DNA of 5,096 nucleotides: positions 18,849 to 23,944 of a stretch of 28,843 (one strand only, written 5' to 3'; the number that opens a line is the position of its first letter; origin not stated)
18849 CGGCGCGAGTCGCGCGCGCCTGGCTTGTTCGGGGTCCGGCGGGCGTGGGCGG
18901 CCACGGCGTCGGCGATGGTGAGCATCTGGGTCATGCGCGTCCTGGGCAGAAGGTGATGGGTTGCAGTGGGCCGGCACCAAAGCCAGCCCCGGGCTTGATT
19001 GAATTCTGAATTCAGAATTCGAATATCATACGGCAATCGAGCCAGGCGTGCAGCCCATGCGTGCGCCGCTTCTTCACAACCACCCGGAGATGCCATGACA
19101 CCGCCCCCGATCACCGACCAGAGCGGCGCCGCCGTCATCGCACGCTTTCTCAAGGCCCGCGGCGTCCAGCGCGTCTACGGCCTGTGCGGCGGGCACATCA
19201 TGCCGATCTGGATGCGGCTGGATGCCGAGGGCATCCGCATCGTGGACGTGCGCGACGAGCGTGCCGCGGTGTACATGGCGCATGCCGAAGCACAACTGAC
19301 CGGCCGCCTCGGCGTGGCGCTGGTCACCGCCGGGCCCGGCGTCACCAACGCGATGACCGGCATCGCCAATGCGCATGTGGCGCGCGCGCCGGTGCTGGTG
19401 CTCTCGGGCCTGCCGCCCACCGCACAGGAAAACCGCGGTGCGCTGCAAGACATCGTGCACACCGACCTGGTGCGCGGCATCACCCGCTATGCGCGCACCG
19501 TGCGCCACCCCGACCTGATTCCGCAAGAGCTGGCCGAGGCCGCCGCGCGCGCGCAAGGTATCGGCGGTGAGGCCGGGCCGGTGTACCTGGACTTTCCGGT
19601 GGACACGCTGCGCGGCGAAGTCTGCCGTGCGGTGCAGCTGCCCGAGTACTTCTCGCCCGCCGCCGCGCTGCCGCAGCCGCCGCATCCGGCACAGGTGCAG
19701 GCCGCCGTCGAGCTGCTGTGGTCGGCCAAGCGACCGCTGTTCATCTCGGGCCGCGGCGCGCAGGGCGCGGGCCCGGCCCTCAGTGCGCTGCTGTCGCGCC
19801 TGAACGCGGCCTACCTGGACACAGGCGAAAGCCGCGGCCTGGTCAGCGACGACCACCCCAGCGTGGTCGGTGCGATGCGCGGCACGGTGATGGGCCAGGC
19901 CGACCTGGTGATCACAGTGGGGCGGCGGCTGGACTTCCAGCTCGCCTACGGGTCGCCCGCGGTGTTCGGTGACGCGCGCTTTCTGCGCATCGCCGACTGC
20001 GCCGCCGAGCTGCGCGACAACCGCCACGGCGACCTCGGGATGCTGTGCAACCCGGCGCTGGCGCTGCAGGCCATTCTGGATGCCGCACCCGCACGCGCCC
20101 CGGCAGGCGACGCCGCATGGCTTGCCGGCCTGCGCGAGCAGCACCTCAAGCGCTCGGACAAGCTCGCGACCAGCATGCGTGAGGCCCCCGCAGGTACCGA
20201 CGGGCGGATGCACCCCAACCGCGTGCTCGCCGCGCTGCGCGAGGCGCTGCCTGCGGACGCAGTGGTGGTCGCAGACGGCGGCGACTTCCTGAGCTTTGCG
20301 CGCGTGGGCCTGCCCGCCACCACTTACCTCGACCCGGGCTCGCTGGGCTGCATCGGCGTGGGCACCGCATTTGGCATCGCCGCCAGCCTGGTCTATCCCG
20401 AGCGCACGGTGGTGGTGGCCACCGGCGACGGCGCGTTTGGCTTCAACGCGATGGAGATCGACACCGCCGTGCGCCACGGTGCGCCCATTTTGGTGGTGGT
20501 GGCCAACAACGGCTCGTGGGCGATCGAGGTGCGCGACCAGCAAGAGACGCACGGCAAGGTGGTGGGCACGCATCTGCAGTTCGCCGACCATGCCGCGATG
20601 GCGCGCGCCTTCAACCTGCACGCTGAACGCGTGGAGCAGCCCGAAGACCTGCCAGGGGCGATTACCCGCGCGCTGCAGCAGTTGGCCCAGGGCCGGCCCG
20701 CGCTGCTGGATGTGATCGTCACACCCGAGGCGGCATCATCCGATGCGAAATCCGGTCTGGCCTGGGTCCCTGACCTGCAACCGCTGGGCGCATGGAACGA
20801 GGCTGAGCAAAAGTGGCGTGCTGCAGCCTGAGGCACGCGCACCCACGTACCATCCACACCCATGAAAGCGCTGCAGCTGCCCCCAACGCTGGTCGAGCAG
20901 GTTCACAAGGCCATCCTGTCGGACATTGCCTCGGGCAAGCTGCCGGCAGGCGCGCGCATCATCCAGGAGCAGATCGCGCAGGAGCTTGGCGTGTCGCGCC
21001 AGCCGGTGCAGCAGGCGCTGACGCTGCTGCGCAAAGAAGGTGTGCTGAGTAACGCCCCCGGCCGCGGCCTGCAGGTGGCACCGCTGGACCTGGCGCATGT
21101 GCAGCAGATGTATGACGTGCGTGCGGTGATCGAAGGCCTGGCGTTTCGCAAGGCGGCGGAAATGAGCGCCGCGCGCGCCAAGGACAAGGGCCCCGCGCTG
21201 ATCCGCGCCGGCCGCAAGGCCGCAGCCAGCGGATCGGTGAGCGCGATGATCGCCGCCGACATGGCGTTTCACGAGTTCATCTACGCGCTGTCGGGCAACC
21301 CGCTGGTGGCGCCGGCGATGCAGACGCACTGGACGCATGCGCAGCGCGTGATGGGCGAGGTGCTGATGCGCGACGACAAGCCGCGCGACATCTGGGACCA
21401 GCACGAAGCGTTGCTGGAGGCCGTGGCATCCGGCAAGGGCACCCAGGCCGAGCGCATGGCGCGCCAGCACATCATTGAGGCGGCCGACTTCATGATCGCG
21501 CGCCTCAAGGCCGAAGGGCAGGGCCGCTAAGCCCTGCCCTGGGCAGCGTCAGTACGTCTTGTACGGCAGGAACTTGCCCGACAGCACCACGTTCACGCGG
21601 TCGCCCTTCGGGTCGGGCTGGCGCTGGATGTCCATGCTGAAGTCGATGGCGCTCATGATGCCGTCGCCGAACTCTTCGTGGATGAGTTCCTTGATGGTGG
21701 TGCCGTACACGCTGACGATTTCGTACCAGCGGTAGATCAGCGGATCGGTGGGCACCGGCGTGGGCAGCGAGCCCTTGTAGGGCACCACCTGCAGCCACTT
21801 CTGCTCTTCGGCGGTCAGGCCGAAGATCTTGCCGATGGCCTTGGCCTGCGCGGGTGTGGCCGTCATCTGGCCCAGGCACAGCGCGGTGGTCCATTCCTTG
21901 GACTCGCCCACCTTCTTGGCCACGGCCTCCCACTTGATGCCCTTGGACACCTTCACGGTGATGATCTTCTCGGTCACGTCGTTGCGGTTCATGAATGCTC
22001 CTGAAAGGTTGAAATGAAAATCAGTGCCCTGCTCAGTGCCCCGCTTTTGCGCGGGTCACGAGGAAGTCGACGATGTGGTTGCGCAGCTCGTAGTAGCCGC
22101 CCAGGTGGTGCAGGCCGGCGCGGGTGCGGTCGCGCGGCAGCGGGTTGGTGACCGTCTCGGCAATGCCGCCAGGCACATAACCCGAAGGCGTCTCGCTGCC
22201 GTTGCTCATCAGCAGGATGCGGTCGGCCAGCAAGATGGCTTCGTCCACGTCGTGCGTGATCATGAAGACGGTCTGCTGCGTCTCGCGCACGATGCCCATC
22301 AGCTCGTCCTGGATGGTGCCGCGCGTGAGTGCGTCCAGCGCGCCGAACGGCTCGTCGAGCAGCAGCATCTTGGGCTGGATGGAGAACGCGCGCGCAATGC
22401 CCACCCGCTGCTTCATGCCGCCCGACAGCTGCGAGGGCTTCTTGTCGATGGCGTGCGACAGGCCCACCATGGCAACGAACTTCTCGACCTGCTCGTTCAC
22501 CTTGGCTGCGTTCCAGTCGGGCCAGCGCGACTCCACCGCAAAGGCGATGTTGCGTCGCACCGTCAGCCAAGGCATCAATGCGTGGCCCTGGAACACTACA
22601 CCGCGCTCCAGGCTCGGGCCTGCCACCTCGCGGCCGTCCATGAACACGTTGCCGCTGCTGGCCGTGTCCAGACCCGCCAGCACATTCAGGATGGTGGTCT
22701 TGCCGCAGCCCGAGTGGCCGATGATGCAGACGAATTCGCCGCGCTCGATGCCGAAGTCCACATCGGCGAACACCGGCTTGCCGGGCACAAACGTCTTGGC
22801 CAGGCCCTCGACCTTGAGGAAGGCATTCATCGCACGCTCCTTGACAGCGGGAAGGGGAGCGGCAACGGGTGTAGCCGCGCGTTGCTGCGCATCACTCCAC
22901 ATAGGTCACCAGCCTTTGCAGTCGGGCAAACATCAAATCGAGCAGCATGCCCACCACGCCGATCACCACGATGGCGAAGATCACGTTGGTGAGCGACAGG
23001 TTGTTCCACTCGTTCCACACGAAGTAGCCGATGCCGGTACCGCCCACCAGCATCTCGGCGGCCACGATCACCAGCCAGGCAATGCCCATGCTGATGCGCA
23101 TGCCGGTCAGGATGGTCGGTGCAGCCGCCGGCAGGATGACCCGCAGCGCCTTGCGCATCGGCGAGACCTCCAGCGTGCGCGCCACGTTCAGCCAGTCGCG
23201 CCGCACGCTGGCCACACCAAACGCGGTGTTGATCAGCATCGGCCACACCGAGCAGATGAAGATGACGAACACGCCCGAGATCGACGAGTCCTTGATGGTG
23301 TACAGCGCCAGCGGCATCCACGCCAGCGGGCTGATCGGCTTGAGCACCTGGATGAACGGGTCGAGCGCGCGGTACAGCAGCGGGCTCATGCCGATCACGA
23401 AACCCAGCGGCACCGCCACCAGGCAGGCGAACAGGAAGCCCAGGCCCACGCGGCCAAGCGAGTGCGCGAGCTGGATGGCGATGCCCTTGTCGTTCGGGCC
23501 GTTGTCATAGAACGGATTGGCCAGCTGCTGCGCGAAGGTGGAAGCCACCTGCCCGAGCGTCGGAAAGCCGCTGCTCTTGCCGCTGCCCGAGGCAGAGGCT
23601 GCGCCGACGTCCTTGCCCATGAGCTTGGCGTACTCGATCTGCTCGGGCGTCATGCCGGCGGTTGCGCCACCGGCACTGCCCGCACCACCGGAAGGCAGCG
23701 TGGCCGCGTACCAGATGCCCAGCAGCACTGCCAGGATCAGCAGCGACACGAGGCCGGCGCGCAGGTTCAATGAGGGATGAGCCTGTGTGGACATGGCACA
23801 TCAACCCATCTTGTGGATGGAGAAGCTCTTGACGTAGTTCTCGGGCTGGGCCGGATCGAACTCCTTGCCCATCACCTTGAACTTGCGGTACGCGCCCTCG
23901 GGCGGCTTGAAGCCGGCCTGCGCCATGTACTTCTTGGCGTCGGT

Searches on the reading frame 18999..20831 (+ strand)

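Call 18: search_protein_families(library=pfam, proteins=[window:18999-20831:+], max_evalue=0.01)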
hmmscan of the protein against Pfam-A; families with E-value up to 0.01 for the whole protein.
window:18999-20831:+ (610 aa): 3 families
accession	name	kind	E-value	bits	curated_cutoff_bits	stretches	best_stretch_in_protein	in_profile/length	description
PF02776.23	TPP_enzyme_N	-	5.3e-37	126.7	26.8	1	42-152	2-113/119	Thiamine pyrophosphate enzyme, N-terminal TPP binding domain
PF02775.26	TPP_enzyme_C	-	4e-29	101.8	21.9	1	440-572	18-151/151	Thiamine pyrophosphate enzyme, C-terminal TPP binding domain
PF00205.28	TPP_enzyme_M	-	2.1e-20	73.3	30.4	1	233-358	1-136/137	Thiamine pyrophosphate enzyme, central domain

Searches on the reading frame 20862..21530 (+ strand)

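Call 18: search_protein_families(library=pfam, proteins=[window:20862-21530:+], max_evalue=0.01)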
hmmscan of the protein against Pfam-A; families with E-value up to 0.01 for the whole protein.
window:20862-21530:+ (222 aa): 9 families
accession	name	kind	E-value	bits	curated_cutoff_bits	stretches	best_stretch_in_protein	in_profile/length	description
PF07729.17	FCD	-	1.3e-24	87.4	24.3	1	82-204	1-123/125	FCD domain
PF00392.27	GntR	-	3.7e-13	49.4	27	1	11-72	2-64/64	Bacterial regulatory proteins, gntR family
PF13545.12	HTH_Crp_2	-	3.1e-05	24.3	27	1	33-70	23-59/70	Crp-like helix-turn-helix domain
PF08279.18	HTH_11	-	0.00044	20.5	25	1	36-68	19-52/55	HTH domain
PF13412.12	HTH_24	-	0.0024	17.9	21.9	1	32-62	17-47/48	Winged helix-turn-helix DNA-binding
PF13551.12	HTH_29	-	0.0025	18.3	28.1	1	36-68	16-52/64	Winged helix-turn helix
PF02082.26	Rrf2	-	0.0061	17.1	30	0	29-69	20-62/132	Iron-dependent Transcriptional regulator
PF12802.13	MarR_2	-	0.0075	16.8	27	0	33-62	21-50/61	MarR family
PF01325.25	Fe_dep_repress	-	0.0082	16.8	26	0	35-70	25-60/60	Iron dependent repressor, N-terminal DNA binding domain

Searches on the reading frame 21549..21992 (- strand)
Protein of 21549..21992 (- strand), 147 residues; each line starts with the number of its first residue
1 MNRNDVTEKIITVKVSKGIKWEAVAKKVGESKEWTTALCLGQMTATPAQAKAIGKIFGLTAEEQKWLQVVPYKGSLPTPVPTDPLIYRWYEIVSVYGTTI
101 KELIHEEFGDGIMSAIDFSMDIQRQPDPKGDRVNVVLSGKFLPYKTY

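Call 18: search_protein_families(library=pfam, proteins=[window:21549-21992:-], max_evalue=0.01)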
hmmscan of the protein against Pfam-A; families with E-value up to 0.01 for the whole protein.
window:21549-21992:- (147 aa): 2 families
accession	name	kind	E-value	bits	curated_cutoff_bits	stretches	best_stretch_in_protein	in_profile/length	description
PF02560.19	Cyanate_lyase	-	2.2e-36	123.9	25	1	80-145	3-68/69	Cyanate lyase C-terminal domain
PF21291.3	CYNS_N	-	1.9e-22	79.4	27.1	1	3-71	1-69/69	Cyanate hydratase, N-terminal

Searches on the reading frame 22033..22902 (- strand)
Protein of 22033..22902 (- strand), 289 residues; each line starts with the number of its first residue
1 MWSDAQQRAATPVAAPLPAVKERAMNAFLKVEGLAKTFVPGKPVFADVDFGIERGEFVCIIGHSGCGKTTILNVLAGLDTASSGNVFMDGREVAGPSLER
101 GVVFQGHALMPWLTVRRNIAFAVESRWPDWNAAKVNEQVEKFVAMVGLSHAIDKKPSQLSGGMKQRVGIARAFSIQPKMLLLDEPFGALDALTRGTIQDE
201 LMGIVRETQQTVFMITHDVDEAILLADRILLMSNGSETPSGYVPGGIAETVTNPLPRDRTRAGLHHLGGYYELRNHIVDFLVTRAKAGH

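Call 18: search_protein_families(library=pfam, proteins=[window:22033-22902:-], max_evalue=0.01)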
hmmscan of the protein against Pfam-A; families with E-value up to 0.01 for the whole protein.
window:22033-22902:- (289 aa): 7 families
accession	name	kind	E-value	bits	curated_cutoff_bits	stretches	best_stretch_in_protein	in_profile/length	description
PF00005.33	ABC_tran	-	2.3e-33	116.1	25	1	46-186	2-136/137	ABC transporter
PF13304.12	AAA_21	-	9.1e-07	29.7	27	0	156-218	235-299/304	AAA domain, putative AbiEii toxin, Type IV TA system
PF09818.15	ABC_ATPase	-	0.001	18.6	23.2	0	157-214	156-213/283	P-loop domain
PF02463.25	SMC_N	-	0.0012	18.8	40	0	141-218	119-198/220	RecF/RecN/SMC N terminal domain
PF13476.12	AAA_23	-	0.0034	18.5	27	1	48-75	15-39/201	AAA domain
PF03193.22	RsgA_GTPase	-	0.0038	17.5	30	1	55-83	106-134/174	RsgA GTPase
PF13191.12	AAA_16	-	0.0075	17.2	32.6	0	54-81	23-51/167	AAA ATPase domain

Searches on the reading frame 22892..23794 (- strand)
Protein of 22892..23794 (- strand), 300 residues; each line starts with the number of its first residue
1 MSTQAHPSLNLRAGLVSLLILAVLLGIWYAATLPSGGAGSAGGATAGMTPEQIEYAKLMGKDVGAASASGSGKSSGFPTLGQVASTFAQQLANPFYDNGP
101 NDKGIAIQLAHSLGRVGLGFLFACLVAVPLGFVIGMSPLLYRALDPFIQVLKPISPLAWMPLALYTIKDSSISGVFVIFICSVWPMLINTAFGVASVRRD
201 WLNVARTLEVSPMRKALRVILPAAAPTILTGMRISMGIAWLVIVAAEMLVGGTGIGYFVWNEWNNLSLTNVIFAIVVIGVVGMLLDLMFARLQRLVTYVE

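Call 18: search_protein_families(library=pfam, proteins=[window:22892-23794:-], max_evalue=0.01)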
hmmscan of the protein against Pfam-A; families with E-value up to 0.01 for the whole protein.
window:22892-23794:- (300 aa): 1 family
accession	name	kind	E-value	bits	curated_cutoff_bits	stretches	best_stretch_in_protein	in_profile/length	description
PF00528.27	BPD_transp_1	-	1.4e-21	77.5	26.4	1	127-296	1-182/184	Binding-protein-dependent transport system inner membrane component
